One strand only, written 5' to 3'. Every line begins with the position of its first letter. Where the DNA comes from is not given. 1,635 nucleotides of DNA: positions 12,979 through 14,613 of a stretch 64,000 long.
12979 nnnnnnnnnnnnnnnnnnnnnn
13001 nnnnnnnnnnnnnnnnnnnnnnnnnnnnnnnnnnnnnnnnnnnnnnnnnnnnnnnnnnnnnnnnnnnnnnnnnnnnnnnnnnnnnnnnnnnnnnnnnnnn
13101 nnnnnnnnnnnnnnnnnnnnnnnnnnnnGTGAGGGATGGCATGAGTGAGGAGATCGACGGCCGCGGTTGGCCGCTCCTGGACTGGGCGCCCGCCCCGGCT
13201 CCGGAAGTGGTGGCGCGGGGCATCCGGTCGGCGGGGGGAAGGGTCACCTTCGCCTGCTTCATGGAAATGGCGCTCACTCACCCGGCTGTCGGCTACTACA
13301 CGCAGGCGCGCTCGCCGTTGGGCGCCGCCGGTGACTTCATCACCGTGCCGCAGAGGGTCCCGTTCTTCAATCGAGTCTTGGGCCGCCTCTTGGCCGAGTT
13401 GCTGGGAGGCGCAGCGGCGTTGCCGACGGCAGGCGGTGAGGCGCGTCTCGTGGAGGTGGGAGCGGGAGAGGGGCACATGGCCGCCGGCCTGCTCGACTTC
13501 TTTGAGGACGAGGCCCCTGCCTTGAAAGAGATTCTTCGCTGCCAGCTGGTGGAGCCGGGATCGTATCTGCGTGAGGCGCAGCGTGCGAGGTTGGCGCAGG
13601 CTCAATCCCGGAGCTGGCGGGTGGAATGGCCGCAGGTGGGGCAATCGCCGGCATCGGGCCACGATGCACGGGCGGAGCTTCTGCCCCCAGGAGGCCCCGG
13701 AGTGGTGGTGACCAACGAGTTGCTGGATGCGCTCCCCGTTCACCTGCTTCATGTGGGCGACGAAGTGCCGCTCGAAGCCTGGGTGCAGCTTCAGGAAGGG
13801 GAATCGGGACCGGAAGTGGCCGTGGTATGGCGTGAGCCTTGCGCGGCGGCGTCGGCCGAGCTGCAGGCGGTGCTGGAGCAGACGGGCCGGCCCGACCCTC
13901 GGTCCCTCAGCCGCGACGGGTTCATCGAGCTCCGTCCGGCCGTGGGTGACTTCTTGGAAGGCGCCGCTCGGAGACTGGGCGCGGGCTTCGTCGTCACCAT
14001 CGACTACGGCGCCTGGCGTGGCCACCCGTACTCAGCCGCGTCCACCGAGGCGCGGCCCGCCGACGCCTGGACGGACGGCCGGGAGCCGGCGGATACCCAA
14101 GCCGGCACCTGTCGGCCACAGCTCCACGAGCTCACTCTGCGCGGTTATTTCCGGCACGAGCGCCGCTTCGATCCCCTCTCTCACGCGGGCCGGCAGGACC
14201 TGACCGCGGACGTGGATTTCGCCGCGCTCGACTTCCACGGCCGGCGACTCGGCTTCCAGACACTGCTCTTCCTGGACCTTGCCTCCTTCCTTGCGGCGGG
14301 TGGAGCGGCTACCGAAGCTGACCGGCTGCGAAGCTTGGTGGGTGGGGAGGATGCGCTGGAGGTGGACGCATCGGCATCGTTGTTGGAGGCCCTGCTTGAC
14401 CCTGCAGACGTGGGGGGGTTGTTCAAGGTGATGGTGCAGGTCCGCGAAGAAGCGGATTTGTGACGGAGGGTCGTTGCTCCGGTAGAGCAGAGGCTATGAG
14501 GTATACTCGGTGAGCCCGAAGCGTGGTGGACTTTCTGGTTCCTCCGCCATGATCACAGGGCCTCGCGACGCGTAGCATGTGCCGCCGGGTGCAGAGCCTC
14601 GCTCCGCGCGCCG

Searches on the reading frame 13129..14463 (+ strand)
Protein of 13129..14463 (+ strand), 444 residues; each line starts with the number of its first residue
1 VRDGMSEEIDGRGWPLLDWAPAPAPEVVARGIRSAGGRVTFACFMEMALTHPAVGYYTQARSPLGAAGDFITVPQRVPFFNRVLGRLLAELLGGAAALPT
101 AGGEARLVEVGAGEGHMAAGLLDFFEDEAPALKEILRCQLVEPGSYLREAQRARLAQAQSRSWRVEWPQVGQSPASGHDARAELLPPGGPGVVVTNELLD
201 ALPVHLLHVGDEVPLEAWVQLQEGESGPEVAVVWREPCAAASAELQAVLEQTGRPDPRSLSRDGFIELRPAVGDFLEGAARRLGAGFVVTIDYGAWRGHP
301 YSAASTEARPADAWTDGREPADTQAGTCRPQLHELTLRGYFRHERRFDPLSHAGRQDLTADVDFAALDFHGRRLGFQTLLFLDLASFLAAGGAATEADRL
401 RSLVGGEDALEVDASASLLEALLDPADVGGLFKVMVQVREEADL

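Call 3: search_protein_families(library=pfam, proteins=[window:13129-14463:+], max_evalue=0.01)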
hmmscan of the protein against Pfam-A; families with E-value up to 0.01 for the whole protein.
window:13129-14463:+ (444 aa): 1 family
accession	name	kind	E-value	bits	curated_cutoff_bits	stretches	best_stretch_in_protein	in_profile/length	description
PF02636.23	Methyltransf_28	-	5.8e-38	131.2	23.3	2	104-296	19-192/249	Putative S-adenosyl-L-methionine-dependent methyltransferase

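Call 4: search_protein_families(library=ncbifam, proteins=[window:13129-14463:+], max_evalue=0.01)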
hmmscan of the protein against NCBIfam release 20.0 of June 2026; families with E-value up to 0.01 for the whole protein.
window:13129-14463:+ (444 aa): 0 families
